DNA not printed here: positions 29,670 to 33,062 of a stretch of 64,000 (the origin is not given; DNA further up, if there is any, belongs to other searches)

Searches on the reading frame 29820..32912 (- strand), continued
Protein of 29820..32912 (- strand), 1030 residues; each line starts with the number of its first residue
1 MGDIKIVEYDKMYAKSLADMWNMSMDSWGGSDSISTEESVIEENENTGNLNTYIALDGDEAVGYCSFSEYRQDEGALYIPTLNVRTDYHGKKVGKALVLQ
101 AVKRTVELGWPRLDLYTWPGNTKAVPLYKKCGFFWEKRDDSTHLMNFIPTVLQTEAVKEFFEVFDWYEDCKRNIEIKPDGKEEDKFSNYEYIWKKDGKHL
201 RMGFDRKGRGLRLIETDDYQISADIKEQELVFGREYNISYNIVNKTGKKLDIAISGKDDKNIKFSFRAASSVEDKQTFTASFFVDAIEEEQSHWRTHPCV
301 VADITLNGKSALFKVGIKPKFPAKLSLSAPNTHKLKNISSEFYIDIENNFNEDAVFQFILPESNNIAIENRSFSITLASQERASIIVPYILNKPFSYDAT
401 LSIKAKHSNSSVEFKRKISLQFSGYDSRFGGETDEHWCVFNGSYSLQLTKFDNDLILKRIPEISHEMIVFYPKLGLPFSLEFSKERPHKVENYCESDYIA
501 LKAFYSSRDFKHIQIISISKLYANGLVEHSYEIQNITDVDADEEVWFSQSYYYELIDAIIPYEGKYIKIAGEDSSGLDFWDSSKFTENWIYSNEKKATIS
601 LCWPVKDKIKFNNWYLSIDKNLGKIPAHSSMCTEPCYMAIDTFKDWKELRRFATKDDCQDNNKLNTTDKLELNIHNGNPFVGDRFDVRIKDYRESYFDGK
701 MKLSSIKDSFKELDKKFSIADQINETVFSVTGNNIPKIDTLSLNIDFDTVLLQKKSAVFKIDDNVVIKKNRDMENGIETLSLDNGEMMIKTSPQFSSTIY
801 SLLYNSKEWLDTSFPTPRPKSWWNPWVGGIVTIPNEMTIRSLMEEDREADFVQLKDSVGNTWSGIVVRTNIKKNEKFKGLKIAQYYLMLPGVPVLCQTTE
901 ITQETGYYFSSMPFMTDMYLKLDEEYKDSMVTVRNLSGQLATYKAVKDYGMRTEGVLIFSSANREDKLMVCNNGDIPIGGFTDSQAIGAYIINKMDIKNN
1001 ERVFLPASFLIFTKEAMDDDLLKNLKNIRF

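Call 40: fold_search(model_id=the predicted structure, library=pdb)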
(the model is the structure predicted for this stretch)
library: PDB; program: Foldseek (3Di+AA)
matches with E <= 10: 1796; with E <= 0.001: 381
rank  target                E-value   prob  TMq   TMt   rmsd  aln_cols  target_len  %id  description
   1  7som_D                3.0e-11  1.00  0.12  0.08  40.9      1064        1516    9  Ciliary C2 central pair apparatus isolated from Chlamydomonas reinhardtii (released 2022-04-13)
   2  6sd0_A                2.6e-10  1.00  0.16  0.15  24.8       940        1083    7  Structure of beta-galactosidase from Thermotoga maritima. (released 2020-01-15)
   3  4e0s_A                9.0e-10  1.00  0.11  0.09  37.1       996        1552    9  Crystal Structure of C5b-6 (released 2012-04-18)
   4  9u5z_E                1.9e-09  1.00  0.11  0.09  37.9       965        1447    7  C3 convertases zymogen C4b2 in activation state (released 2026-01-14)
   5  3cu7_B                2.4e-09  1.00  0.11  0.09  38.9      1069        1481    8  Human Complement Component 5 (released 2008-06-10)
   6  5i5k_B                2.7e-09  1.00  0.12  0.09  27.9       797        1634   10  Structure of complement C5 in complex with eculizumab (released 2016-03-16)
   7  8ri6_A                3.4e-09  1.00  0.16  0.17  29.4      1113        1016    6  Beta-galactosidase (LacZ) purified from E. coli. (released 2025-01-01)
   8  5i5k_A                3.4e-09  1.00  0.12  0.09  27.4       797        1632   10  Structure of complement C5 in complex with eculizumab (released 2016-03-16)
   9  7sqc_O0               4.1e-09  1.00  0.13  0.12  61.6      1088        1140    7  Ciliary C1 central pair apparatus isolated from Chlamydomonas reinhardtii (released 2022-04-13)
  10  7zgj_A                4.8e-09  1.00  0.11  0.15  29.8       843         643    8  Trypanosoma brucei gambiense ISG65 in complex with human complement component C3 (released 2023-04-05)
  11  9ijj_C                5.5e-09  1.00  0.12  0.12  47.4       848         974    8  In situ structure of the central apparatus in mouse sperm axoneme. (released 2025-06-04)
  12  8ri6_C                5.8e-09  1.00  0.16  0.16  29.8      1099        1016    6  Beta-galactosidase (LacZ) purified from E. coli. (released 2025-01-01)
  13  3cu7_A                6.1e-09  1.00  0.11  0.09  38.9      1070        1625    8  Human Complement Component 5 (released 2008-06-10)
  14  6cvm_A                6.4e-09  1.00  0.17  0.17  29.2      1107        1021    6  Atomic resolution cryo-EM structure of beta-galactosidase (released 2018-05-30)
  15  7sqc_F0               7.3e-09  1.00  0.11  0.28  17.8       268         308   13  Ciliary C1 central pair apparatus isolated from Chlamydomonas reinhardtii (released 2022-04-13)
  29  1px3_A                3.6e-08  1.00  0.16  0.16  28.4      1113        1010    6  E. COLI (LACZ) BETA-GALACTOSIDASE (G794A) (released 2004-06-15)
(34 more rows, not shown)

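Call 49: search_protein_representatives(protein=window:29823-32405:-)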
Query: 861 residues. Proteins with E-value up to 0.001 (for the whole library): 506; up to 1e-10: 338; up to 1e-30: 219. The best 150 are listed.
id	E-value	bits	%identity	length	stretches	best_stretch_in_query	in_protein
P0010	8.5e-240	814.7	42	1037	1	3-860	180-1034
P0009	1.9e-238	810.3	42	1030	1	2-860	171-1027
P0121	8.7e-203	692.3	39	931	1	2-860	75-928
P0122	3.7e-195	667.0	40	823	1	44-861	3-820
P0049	5.7e-192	656.5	38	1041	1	3-861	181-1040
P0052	1.0e-189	649.0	38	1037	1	3-861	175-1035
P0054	7.3e-189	646.2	37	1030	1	3-861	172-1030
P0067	6.8e-186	636.4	38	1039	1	3-861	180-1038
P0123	1.5e-180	618.7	37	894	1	2-861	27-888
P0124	1.4e-176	605.6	36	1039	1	3-861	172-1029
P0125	1.7e-175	602.0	38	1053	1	2-861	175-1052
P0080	6.0e-174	596.9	36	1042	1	2-861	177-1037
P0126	1.8e-172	592.0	36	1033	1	2-861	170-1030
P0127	8.7e-171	586.4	35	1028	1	2-861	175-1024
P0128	5.0e-170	583.9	36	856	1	10-861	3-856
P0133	5.9e-163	560.5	33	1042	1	3-859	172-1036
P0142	1.1e-151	523.2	34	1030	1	1-861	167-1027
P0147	2.2e-147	509.0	31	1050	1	2-860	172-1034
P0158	3.0e-138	478.8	34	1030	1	2-861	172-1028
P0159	3.7e-138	478.5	30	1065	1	3-861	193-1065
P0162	2.6e-135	469.1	31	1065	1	2-861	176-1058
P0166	1.3e-132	460.2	32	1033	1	3-861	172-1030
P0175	7.8e-125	434.4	29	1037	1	3-844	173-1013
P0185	1.0e-116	407.5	30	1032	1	5-861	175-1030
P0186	3.0e-116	406.0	31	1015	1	2-856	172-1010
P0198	4.2e-104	365.8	27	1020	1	3-861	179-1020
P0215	5.9e-92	325.6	26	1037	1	3-855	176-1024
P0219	4.4e-91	322.7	28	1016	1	2-856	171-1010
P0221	8.8e-90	318.5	26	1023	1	2-861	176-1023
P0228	4.4e-87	309.5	25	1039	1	3-856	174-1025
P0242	2.4e-81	290.6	27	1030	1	2-838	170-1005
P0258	1.9e-71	257.8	25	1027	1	2-861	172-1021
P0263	3.9e-70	253.5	26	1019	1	3-742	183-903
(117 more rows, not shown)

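Call 51: list_cluster_members(proteins=[P0198, P0215, P0221, P0228, P0258, P0263, P0175, P0147, P0133])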
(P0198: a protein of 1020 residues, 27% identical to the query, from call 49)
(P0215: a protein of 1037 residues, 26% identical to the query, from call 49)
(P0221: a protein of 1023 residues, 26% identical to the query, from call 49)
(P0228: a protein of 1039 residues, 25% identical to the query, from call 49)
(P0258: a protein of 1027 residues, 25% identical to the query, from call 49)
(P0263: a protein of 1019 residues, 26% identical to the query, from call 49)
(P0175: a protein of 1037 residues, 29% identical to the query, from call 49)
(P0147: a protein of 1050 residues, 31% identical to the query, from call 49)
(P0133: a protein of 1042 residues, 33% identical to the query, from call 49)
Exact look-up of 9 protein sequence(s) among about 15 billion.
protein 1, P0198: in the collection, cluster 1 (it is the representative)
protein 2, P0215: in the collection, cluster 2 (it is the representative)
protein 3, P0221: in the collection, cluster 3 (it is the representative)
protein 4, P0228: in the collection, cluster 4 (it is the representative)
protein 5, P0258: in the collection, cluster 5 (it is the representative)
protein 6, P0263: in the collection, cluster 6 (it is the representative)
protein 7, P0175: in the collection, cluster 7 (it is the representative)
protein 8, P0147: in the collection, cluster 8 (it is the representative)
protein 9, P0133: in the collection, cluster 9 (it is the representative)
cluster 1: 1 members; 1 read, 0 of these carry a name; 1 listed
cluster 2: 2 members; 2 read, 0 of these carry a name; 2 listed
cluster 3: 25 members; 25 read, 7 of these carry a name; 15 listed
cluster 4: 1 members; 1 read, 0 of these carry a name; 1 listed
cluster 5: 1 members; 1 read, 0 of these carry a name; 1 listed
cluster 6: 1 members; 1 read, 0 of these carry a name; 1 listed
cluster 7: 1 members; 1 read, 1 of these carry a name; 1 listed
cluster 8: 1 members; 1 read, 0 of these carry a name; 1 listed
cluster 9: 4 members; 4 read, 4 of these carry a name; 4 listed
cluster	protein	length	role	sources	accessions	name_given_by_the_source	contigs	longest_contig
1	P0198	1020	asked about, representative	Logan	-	-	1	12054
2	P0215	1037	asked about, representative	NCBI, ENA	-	-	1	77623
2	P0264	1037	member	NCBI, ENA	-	-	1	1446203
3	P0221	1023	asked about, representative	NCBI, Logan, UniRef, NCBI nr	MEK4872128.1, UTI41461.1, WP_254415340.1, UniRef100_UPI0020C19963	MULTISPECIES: GNAT family N-acetyltransferase [unclassified Niallia] | GNAT family N-acetyltransferase n=1 Tax=unclassified Niallia TaxID=2837522 ... | GNAT family N-acetyltransferase [Niallia sp. RD1]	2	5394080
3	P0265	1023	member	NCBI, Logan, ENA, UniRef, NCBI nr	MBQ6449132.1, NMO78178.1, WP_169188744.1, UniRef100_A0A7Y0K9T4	MAG: GNAT family N-acetyltransferase [Bacillus sp. (in: Bacteria)] | GNAT family N-acetyltransferase n=1 Tax=Niallia alba TaxID=2729105 RepID=A0A7Y0K9T4_9BACI | GNAT family N-acetyltransferase [Niallia alba]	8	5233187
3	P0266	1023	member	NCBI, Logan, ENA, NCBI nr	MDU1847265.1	MAG: GNAT family N-acetyltransferase [Niallia nealsonii] | GNAT family N-acetyltransferase [Niallia nealsonii]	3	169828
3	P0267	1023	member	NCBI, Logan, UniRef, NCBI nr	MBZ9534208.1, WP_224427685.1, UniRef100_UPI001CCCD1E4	GNAT family N-acetyltransferase [Cytobacillus oceanisediminis] | GNAT family N-acetyltransferase n=1 Tax=Cytobacillus oceanisediminis TaxID=665099 ...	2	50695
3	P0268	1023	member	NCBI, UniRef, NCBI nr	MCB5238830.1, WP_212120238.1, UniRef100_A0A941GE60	GNAT family N-acetyltransferase [Niallia circulans] | GNAT family N-acetyltransferase n=1 Tax=Niallia circulans TaxID=1397 ...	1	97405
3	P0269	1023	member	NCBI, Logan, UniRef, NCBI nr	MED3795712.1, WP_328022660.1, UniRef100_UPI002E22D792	GNAT family N-acetyltransferase [Niallia alba] | GNAT family N-acetyltransferase n=1 Tax=Niallia alba TaxID=2729105 RepID=UPI002E22D792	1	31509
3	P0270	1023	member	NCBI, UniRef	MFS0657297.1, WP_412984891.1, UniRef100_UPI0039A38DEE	GNAT family N-acetyltransferase [Niallia alba] | GNAT family N-acetyltransferase n=1 Tax=Niallia alba TaxID=2729105 RepID=UPI0039A38DEE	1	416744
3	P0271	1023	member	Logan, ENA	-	-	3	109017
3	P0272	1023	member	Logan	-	-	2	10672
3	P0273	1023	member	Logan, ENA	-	-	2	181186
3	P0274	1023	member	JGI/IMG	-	-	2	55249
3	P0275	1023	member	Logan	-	-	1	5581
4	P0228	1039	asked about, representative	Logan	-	-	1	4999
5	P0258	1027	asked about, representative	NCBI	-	-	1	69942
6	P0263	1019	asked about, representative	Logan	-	-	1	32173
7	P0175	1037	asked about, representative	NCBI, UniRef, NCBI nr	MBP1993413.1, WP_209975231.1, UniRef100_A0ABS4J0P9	GNAT family N-acetyltransferase [Paenibacillus eucommiae] | GNAT superfamily N-acetyltransferase n=1 Tax=Paenibacillus eucommiae TaxID=1355755 ...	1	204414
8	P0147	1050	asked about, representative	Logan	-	-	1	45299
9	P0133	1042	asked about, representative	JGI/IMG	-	ribosomal protein S18 acetylase RimI-like enzyme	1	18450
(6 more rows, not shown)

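Call 61: search_protein_families(library=padloc, proteins=[window:29820-32912:-], max_evalue=0.01)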
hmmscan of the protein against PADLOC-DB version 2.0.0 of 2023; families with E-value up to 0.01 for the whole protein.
window:29820-32912:- (1030 aa): 0 families

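Call 71: search_protein_families(library=pfam, alignment_id=A1, max_evalue=5)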
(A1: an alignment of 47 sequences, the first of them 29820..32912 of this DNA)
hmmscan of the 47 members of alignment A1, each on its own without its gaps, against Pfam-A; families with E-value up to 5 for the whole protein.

A. member 1, window:29820-32912:- (1030 aa): 7 families
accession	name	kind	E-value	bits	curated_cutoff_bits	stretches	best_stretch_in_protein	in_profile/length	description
PF00583.31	Acetyltransf_1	-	4.5e-15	56.4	20.7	1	19-133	3-116/116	Acetyltransferase (GNAT) family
PF13508.13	Acetyltransf_7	-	9.7e-09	35.9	27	1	51-133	4-82/84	Acetyltransferase (GNAT) domain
PF13673.13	Acetyltransf_10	-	3.5e-07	30.7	23.6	1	40-134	21-108/128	Acetyltransferase (GNAT) domain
PF13302.13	Acetyltransf_3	-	5.4e-05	24.3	25.4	1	42-133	46-137/138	Acetyltransferase (GNAT) domain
PF14542.12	Acetyltransf_CG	-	0.0039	17.7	30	1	63-109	10-57/80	GCN5-related N-acetyl-transferase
PF22073.2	Cep192_D4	-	0.28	11.8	35.5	1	332-421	25-108/112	Cep192 domain 4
PF14046.11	NR_Repeat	-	0.44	11.1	27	1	793-828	7-43/48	Nuclear receptor repeat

B. families by the number of members that match (of 47 scanned): 41 families (the first 25 are shown)
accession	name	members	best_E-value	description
PF00583.31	Acetyltransf_1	47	2.2e-17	Acetyltransferase (GNAT) family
PF13508.13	Acetyltransf_7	47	6e-12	Acetyltransferase (GNAT) domain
PF13673.13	Acetyltransf_10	47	5.1e-11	Acetyltransferase (GNAT) domain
PF13302.13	Acetyltransf_3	46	2.9e-06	Acetyltransferase (GNAT) domain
PF14542.12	Acetyltransf_CG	38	0.00042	GCN5-related N-acetyl-transferase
PF08445.16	FR47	25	0.0071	FR47-like protein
PF11614.14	FixG_C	18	0.00019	IG-like fold at C-terminal of FixG, putative oxidoreductase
PF22073.2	Cep192_D4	16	0.00032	Cep192 domain 4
PF13480.13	Acetyltransf_6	15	0.00038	Acetyltransferase (GNAT) domain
PF13420.13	Acetyltransf_4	3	0.0013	Acetyltransferase (GNAT) domain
PF22076.2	Cep192_D6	3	0.014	Cep192 domain 6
PF15780.11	ASH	2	0.0024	Abnormal spindle-like microcephaly-assoc'd, ASPM-SPD-2-Hydin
PF21633.3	MOV-10_Ig-like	2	0.01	Helicase MOV-10, Ig-like domain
PF00630.25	Filamin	2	0.044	Filamin/ABP280 repeat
PF14046.11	NR_Repeat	2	0.32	Nuclear receptor repeat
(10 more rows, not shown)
